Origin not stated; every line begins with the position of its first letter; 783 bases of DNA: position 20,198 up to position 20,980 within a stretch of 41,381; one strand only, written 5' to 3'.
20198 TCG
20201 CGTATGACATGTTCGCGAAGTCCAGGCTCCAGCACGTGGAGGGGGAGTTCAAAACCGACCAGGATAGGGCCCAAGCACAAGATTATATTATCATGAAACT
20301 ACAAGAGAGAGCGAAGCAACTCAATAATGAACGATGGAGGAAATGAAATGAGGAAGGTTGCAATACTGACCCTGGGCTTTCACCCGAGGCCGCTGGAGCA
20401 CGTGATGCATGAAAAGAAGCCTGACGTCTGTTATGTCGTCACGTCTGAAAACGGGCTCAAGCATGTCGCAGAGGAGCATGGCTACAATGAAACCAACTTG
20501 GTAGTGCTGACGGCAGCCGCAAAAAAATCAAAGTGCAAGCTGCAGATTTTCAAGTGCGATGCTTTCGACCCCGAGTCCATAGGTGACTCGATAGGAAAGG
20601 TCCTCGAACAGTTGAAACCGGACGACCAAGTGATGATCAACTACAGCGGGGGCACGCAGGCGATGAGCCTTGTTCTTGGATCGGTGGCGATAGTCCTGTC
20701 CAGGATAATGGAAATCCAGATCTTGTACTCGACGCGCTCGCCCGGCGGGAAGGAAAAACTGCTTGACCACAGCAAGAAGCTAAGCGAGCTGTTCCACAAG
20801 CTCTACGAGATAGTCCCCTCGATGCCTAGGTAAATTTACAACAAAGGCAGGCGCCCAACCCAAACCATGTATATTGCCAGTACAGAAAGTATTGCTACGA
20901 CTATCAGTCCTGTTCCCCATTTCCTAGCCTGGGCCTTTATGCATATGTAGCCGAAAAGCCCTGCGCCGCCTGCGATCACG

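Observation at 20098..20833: Orphan two-gene cassette: small helical protein coupled to a stand-alone CARF/Csa3-N-like sensor domain, with no CRISPR-Cas context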

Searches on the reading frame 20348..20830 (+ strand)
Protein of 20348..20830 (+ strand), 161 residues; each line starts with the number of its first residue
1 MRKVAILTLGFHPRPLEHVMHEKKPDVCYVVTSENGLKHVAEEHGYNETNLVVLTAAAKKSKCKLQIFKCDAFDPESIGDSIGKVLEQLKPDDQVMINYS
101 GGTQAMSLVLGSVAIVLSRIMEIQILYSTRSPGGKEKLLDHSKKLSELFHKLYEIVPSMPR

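Call 3: search_protein_families(library=pfam, proteins=[window:20348-20830:+], max_evalue=10)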
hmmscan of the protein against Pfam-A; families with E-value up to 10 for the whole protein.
window:20348-20830:+ (161 aa): 5 families
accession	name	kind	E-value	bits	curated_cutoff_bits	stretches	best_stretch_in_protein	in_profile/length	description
PF23400.1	CARF_Card1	-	9.4e-05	22.9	24.6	1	49-132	44-123/146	Card1 CARF domain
PF19810.5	HFX_2341_N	-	0.00019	22.3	30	1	4-107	2-98/120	HFX_2341-like, N-terminal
PF22662.2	Csa3_N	-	0.0015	18.9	27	1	4-125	2-119/120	Csa3 CRISPR-associated Rossmann-like domain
PF22208.1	Cas_Csm6_CARF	-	0.0041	17.2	27.5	1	80-126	24-70/106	Cas_Csm6 CARF domain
PF00501.34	AMP-binding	-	0.02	14.1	29.9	1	8-104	77-174/384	AMP-binding enzyme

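Call 4: search_protein_families(library=ncbifam, proteins=[window:20348-20830:+], max_evalue=10)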
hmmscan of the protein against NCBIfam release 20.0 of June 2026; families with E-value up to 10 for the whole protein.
window:20348-20830:+ (161 aa): 4 families
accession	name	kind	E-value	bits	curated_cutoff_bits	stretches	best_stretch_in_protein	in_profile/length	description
TIGR02710.1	TIGR02710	equivalog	0.01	14.8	83.9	1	75-119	49-98/384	TIGR02710 family CRISPR-associated CARF protein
TIGR02672.2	cas_csm6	equivalog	0.013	14.6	150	1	18-124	23-135/433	type III-A CRISPR-associated CARF protein Csm6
NF005672.0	PRK07454.1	equivalog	0.014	14.6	234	1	48-113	40-104/241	SDR family oxidoreductase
NF010696.0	PRK14096.1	equivalog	0.015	13.8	671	1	54-108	132-186/528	glucose-6-phosphate isomerase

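Call 5: search_protein_families(library=padloc, proteins=[window:20348-20830:+], max_evalue=10)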
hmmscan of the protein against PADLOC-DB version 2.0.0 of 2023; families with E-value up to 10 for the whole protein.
window:20348-20830:+ (161 aa): 45 families (the best 25 are shown)
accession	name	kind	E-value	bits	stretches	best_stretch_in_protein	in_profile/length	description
PDLC01794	CARF1--CARF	-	2.4e-37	126.4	1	1-153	1-145/168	-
PDLC01031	Csx1/Csm6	-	2e-10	38.7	1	1-130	1-116/357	CARF+HEPN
PDLC01796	CARF1--CARF_HEPN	-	4.6e-10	37.2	1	3-130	2-135/401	-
PDLC01879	CARF3--CARF_TM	-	8.1e-09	33.4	1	1-133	17-140/222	-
PDLC01880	CARF4--CARF_PDDEXK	-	1.9e-07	28.8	1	52-113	41-102/364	-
PDLC01802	CARF1--CARF_HEPN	-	8.6e-07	26.1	1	2-118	2-109/388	-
PDLC01890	CARF4--CARF_PDDEXK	-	2.3e-06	25.2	1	6-115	5-100/366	-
PDLC01887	CARF4--CARF_PDDEXK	-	2.5e-06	25.2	1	60-115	48-101/285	-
PDLC01037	Csx1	-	6.8e-06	23.8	1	22-109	23-93/320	ARF+Nuclease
PDLC01512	Csx1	-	9.6e-06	23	1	54-108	46-97/382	CAS-III; associated_signaling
PDLC01168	CARF_2M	-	1.1e-05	23.4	1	19-109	92-169/200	"CARF, 2 TMs"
PDLC01813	CARF1--CARF_HEPN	-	1.6e-05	22.2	1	1-113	1-105/421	-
PDLC01360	Csx1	-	2.1e-05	21.8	1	15-120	2-93/365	CAS-III; associated_signaling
PDLC01840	CARF2--CARF_HEPN_CARF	-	2.4e-05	21.2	1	5-131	413-526/547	-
PDLC01847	CARF3--CARF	-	5.4e-05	20.9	1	2-105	5-98/239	-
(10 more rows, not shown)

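Call 6: search_solved_structures(query=window:20348-20830:+, max_evalue=10, show_alignments=3)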
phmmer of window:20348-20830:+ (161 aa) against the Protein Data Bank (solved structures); distinct sequences matched with E-value up to 10: 6.
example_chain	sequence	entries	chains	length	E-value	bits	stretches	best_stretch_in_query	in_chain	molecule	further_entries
4dou_A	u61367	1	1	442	0.0051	19.8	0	61-102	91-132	Adiponectin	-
8bao_A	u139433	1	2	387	0.75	12.8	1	67-110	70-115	DUF1887 family protein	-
5owc_A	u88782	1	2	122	2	11.4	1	9-72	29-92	Group 10 secretory phospholipase A2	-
1le6_A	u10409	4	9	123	2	11.4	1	9-72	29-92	Group X Secretory Phospholipase A2 | GROUP 10 SECRETORY PHOSPHOLIPASE A2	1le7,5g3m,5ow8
8qah_A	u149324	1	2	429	2.1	11.3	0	107-153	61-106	sc-CC-8-58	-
4uy1_A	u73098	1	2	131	2.3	11.2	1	9-72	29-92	GROUP 10 SECRETORY PHOSPHOLIPASE A2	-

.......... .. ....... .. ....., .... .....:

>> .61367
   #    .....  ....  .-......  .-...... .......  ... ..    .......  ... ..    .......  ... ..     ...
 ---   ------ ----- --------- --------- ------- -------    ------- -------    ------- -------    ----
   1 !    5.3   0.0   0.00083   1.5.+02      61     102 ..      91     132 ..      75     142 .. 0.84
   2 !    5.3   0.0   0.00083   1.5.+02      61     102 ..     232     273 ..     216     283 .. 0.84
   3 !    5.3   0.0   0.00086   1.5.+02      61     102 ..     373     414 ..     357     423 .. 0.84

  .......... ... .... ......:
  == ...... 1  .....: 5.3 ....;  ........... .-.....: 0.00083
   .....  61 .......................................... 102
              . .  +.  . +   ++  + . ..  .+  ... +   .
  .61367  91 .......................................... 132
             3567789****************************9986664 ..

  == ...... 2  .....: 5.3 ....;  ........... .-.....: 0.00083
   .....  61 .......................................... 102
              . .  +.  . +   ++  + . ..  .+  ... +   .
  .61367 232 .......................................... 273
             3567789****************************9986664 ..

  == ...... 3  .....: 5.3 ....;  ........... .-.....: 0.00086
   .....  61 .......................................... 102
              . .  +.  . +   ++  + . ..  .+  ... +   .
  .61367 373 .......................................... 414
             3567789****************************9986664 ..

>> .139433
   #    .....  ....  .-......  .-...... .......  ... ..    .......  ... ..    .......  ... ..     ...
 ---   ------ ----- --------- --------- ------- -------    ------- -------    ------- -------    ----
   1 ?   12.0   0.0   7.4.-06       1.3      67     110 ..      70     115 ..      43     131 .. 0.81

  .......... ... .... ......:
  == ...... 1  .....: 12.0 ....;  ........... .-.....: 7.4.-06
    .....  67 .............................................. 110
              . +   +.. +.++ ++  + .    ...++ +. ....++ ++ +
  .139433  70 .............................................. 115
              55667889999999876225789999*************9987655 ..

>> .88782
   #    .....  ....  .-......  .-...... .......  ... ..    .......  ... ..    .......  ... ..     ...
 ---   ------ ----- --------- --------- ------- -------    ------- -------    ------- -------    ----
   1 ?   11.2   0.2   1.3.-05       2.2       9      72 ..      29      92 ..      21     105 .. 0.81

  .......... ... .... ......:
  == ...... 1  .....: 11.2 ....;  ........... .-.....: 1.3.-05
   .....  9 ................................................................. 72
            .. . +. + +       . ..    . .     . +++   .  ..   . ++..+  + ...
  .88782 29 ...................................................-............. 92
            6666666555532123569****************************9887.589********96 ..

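Call 7: find_homologous_proteins(query=window:20348-20830:+)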
Query window:20348-20830:+ (161 aa): 54 proteins with E <= 0.001 among 84 candidates.
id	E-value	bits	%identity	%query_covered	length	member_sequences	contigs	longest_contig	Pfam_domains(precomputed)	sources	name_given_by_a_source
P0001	1.1e-100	352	100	100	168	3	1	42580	-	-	-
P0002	1.2e-77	277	76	100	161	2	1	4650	-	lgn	-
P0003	3.1e-77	275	76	100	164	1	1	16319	-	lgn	-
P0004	4.6e-72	259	74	96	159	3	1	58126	-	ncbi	ncbi:MAG: hypothetical protein AB1476_01815 [Candidatus Hadarchaeota archaeon]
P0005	9.6e-69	248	72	99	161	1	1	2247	-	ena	-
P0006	1.2e-67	244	68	100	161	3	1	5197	-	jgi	jgi:hypothetical protein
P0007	7.8e-67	242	67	96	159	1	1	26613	-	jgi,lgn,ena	-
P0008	9.4e-67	241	68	96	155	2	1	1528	-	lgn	-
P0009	1.7e-66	241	67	98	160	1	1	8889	-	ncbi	-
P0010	5.0e-66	239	70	100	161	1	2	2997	-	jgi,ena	-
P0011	1.4e-65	238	65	96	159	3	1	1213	-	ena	-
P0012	1.9e-65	237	66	96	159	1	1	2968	-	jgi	jgi:hypothetical protein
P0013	5.0e-65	236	64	97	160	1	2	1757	-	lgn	-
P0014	6.0e-65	236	69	100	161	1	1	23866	-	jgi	-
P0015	1.0e-64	235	63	98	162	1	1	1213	-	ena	-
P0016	2.5e-64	234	69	100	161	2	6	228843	-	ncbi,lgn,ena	-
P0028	4.6e-61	223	60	98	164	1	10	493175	-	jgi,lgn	jgi:hypothetical protein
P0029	6.3e-61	222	61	98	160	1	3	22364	-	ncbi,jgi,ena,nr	ncbi:MAG: hypothetical protein DRN83_02035 [Hadesarchaea archaeon]|nr:MAG: hypothetical protein DRN8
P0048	7.8e-52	193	55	98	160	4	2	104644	-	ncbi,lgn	ncbi:MAG: hypothetical protein QW179_00490 [Candidatus Hadarchaeales archaeon]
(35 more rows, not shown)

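Call 10: find_encoding_contigs(protein=P0028, flank=10000, max_places=3)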
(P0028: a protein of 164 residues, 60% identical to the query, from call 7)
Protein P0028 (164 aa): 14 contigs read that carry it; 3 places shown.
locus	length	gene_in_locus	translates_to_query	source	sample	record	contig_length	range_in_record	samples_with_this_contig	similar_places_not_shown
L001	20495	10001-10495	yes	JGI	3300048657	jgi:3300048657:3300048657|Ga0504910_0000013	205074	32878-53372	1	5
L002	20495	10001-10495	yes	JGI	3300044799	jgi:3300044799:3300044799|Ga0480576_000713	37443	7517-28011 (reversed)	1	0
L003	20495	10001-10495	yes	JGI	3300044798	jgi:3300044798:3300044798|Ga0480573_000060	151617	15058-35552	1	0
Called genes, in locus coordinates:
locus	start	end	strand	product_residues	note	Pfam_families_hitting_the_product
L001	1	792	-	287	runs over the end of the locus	PF02749:QRPTase_N, PF01729:QRPTase_C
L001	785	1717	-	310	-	PF02445:NadA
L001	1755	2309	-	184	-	PF00126:HTH_1, PF03459:TOBE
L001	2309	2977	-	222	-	PF00005:ABC_tran, PF02463:SMC_N, PF13401:AAA_22 (faint), PF13304:AAA_21 (faint)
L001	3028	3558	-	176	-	PF00528:BPD_transp_1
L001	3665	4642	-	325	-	PF12849:PBP_like_2, PF13531:SBP_bac_11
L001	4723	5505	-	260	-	PF03447:NAD_binding_3, PF01958:Asp_DH_C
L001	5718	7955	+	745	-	PF03176:MMPL, PF00873:ACR_tran (faint), PF12349:Sterol-sensing (weak), PF03176:MMPL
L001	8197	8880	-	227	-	PF01656:CbiA (weak), PF13500:AAA_26 (weak), PF13614:AAA_31 (weak)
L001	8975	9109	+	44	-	-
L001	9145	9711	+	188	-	PF01694:Rhomboid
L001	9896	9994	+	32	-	-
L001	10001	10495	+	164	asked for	-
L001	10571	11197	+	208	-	-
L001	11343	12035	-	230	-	PF00121:TIM, PF01070:FMN_dh (weak)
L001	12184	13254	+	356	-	PF07690:MFS_1, PF12832:MFS_1_like, PF07690:MFS_1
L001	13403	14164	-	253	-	PF00455:DeoRC (weak), PF06026:Rib_5-P_isom_A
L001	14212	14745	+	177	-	PF00571:CBS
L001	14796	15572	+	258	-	PF00571:CBS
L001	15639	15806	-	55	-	-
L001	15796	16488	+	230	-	PF00571:CBS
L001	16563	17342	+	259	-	PF00571:CBS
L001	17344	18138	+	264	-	PF00571:CBS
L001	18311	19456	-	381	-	-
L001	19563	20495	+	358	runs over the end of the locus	PF00291:PALP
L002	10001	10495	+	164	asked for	-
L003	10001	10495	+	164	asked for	-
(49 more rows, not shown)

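Call 11: find_encoding_contigs(protein=P0016, flank=10000, max_places=3)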
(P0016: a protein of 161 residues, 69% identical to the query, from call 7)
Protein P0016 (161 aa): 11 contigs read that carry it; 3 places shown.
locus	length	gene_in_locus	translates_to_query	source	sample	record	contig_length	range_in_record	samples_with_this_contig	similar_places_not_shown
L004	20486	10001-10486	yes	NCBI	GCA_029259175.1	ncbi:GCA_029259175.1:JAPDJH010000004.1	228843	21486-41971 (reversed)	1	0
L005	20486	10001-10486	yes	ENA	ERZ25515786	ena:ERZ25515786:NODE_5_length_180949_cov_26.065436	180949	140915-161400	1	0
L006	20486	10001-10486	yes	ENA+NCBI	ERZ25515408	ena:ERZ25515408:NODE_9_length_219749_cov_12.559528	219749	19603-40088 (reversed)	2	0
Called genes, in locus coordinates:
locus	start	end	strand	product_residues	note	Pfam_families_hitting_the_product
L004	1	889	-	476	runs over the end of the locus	PF00587:tRNA-synt_2b, PF03129:HGTP_anticodon, PF09180:ProRS-C_1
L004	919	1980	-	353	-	PF01321:Creatinase_N, PF00557:Peptidase_M24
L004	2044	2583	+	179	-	PF01209:Ubie_methyltran, PF02353:CMAS (weak), PF13489:Methyltransf_23, PF07021:MetW, PF13847:Methyltransf_31, PF08241:Methyltransf_11, PF08242:Methyltransf_12, PF13649:Methyltransf_25, +2 more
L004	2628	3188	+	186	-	PF00857:Isochorismatase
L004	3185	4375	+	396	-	PF02749:QRPTase_N, PF01729:QRPTase_C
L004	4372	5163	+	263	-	PF00696:AA_kinase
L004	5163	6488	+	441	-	PF00171:Aldedh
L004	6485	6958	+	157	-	PF01467:CTP_transf_like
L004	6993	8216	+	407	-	PF02441:Flavoprotein, PF04127:DFP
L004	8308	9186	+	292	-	PF00288:GHMP_kinases_N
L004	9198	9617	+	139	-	-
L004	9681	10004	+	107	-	-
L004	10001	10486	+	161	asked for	-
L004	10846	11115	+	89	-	-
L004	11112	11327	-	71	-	PF01423:LSM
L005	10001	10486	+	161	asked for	-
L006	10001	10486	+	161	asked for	-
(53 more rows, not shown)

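Call 17: search_solved_structures(query=A1, max_evalue=10, show_alignments=4)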
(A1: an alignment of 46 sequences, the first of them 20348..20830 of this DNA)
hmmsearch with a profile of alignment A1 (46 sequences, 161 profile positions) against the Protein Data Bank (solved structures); distinct sequences matched with E-value up to 10: 15.
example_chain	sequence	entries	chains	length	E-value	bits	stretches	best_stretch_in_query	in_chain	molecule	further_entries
4dou_A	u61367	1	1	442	0.0055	19.6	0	62-98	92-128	Adiponectin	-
2odp_A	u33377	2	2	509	0.18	14.7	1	3-80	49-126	Complement C2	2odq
9u61_B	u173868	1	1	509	0.18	14.7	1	3-80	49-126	Serine protease complement C2b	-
2i6q_A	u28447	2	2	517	0.18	14.6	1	3-80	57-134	Complement C2a fragment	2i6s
7ucw_A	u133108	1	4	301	0.19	14.6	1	48-102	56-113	Decr1 protein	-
1w6u_A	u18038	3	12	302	0.3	13.9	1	52-102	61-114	2,4-DIENOYL-COA REDUCTASE, MITOCHONDRIAL PRECURSOR | 2,4-DIENOYL-COA REDUCTASE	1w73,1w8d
9qj4_D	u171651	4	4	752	0.33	13.8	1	3-79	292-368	Complement C2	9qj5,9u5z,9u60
9qk2_E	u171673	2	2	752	0.33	13.8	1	3-79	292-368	Complement C2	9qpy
5k3g_A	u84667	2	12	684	0.94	12.3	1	96-136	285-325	Acyl-coenzyme A oxidase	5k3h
5k3i_A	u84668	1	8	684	0.94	12.3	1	96-136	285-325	Acyl-coenzyme A oxidase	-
8bao_A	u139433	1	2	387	1.1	12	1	58-110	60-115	DUF1887 family protein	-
4o0l_A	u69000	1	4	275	1.4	11.7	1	56-102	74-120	NADPH-dependent 3-quinuclidinone reductase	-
8q44_A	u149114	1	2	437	3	10.7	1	27-108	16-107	DUF1887 family protein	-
8q3y_A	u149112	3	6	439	3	10.7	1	27-108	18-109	DUF1887 family protein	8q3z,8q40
8q41_A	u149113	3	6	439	3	10.7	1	27-108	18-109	DUF1887 family protein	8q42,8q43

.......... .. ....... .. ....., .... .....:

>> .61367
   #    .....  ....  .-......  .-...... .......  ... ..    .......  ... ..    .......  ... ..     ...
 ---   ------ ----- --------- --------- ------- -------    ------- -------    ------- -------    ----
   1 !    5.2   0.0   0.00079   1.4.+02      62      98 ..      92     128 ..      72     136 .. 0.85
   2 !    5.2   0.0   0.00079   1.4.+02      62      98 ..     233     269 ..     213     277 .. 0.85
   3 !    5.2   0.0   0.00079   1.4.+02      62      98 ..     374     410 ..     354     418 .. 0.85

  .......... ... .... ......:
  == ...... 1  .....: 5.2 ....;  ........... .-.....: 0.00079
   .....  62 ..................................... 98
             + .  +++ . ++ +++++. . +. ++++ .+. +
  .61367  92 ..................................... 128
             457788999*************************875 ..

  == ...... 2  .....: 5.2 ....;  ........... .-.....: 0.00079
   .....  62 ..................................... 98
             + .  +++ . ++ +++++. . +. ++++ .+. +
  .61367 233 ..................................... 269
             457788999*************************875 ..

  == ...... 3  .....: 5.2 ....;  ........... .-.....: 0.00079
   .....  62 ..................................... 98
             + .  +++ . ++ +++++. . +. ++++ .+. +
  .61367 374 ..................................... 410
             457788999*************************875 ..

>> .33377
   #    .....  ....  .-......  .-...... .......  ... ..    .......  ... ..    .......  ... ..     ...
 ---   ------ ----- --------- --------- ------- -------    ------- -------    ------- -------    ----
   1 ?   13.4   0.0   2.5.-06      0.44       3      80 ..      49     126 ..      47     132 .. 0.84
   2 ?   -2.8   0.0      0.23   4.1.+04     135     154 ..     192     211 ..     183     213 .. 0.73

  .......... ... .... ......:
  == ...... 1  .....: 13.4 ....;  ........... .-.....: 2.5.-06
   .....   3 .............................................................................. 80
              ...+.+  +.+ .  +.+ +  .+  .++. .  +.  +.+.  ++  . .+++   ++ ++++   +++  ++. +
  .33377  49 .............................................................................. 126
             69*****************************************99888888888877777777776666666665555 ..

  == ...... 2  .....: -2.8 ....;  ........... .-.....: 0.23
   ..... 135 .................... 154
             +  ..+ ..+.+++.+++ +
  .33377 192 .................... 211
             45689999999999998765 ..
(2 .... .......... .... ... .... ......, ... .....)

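Call 25: predict_structure(alignment_id=A1)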
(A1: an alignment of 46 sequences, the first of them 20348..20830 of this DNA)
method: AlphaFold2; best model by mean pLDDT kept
length: 161 residues; sequences in the alignment: 46
mean_pLDDT: 93.9   pTM: 0.88
mean pLDDT of the five models: 93.9, 93.4, 93.3, 92.2, 91.7
residues with pLDDT >= 90: 129; 70-90: 29; 50-70: 3; < 50: 0
segments of 3 or more residues with pLDDT < 50: none
pLDDT, mean of each block of 10 residues (from residue 1): 97 97 98 98 96 98 98 98 98 96 97 90 93 88 89 77 51
secondary structure, 60 per line:
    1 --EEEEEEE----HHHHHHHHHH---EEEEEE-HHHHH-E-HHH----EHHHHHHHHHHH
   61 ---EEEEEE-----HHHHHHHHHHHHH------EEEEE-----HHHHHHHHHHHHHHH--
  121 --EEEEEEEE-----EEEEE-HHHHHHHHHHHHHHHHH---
elements in order: E3-9 H14-23 E27-32 H34-38 H50-60 E64-69 H75-87 E94-98 H104-118 E123-130 E136-140 H142-158

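Call 29: fold_search(model_id=the predicted structure, library=pdb)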
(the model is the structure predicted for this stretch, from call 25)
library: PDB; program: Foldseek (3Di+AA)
matches with E <= 10: 1880; with E <= 0.001: 62
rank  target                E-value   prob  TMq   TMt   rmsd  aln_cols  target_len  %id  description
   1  5fsh_B                1.6e-08  1.00  0.66  0.27   4.3       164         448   20  Crystal structure of Thermus thermophilus Csm6 (released 2016-01-27)
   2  8bao_A                2.1e-08  1.00  0.60  0.28   4.8       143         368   16  Dysgonamonadaceae bacterium CRISPR ancillary nuclease 2 (released 2022-11-30)
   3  8jbb_A                2.9e-08  1.00  0.65  0.25   4.7       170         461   20  Crystal Structure of the Csm6 from Thermus thermophilus HB8 in complex with A2>p (released 2023-12-13)
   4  8jbc_B                3.3e-08  1.00  0.65  0.26   4.5       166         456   20  Crystal Structure of the Csm6 K137A mutant from Thermus thermophilus HB8 in its apo form (released 2023-12-13)
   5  5fsh_A                4.8e-08  1.00  0.65  0.25   3.3       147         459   20  Crystal structure of Thermus thermophilus Csm6 (released 2016-01-27)
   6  8bao_B                5.8e-08  1.00  0.64  0.30   2.6       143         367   16  Dysgonamonadaceae bacterium CRISPR ancillary nuclease 2 (released 2022-11-30)
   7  8jbb_B                6.6e-08  1.00  0.64  0.24   3.2       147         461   20  Crystal Structure of the Csm6 from Thermus thermophilus HB8 in complex with A2>p (released 2023-12-13)
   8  8jbc_A                1.5e-07  1.00  0.66  0.25   4.6       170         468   21  Crystal Structure of the Csm6 K137A mutant from Thermus thermophilus HB8 in its apo form (released 2023-12-13)
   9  8t65_A                2.4e-07  1.00  0.60  0.62   3.0       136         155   16  cA4 bound Cam1 (released 2024-01-10)
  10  8q43_B                2.4e-07  1.00  0.49  0.21   7.4       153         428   18  Crystal structure of cA4-bound Can2 (E341A) in complex with oligo-C DNA (released 2023-11-22)
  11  8jh1_A                2.7e-07  1.00  0.64  0.25   4.8       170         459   20  Crystal Structure of the Csm6 Y161A mutant from Thermus thermophilus HB8 in complex with cyclic-tetraadenylate (cA4) (released 2023-12-13)
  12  8t66_A                2.9e-07  1.00  0.61  0.64   2.8       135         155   16  cA6 bound Cam1 (released 2024-01-10)
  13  8jh1_B                2.9e-07  1.00  0.65  0.25   4.9       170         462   19  Crystal Structure of the Csm6 Y161A mutant from Thermus thermophilus HB8 in complex with cyclic-tetraadenylate (cA4) (released 2023-12-13)
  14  8q42_A                3.7e-07  1.00  0.55  0.23   7.0       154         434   16  Crystal structure of cA4-bound Can2 (E341A) in complex with oligo-A DNA (released 2023-11-22)
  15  8q3z_A                3.7e-07  1.00  0.54  0.22   7.1       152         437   19  Crystal structure of cA4-bound Can2 from Thermoanaerobacter brockii (released 2023-11-22)
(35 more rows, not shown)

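Call 34: search_protein_representatives(alignment_id=A1)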
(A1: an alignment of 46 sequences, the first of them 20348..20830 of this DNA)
Query: 46 sequences, 161 profile positions. Proteins with E-value up to 0.001 (for the whole library): 31; up to 1e-10: 18; up to 1e-30: 8. The best 31 are listed.
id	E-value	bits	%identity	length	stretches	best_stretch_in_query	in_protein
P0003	6.3e-79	279.5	-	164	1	1-159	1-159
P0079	8.1e-58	210.9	-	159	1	2-159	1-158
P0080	1.2e-36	142.0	-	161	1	3-155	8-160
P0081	1.9e-35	138.1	-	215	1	2-150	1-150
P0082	2.6e-35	137.7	-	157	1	1-155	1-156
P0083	1.5e-34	135.2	-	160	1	2-156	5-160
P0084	7.9e-31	123.1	-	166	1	2-149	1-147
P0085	8.8e-31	123.0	-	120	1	38-155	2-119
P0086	1.5e-29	118.9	-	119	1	67-157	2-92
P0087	6.1e-26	107.2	-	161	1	3-153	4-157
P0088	1.6e-21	92.9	-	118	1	45-155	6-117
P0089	5.9e-21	91.0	-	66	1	106-159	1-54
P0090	1.6e-20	89.6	-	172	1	2-149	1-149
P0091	2.7e-18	82.4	-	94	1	2-87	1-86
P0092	6.1e-18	81.2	-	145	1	2-91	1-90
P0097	3.4e-09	52.8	-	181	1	25-155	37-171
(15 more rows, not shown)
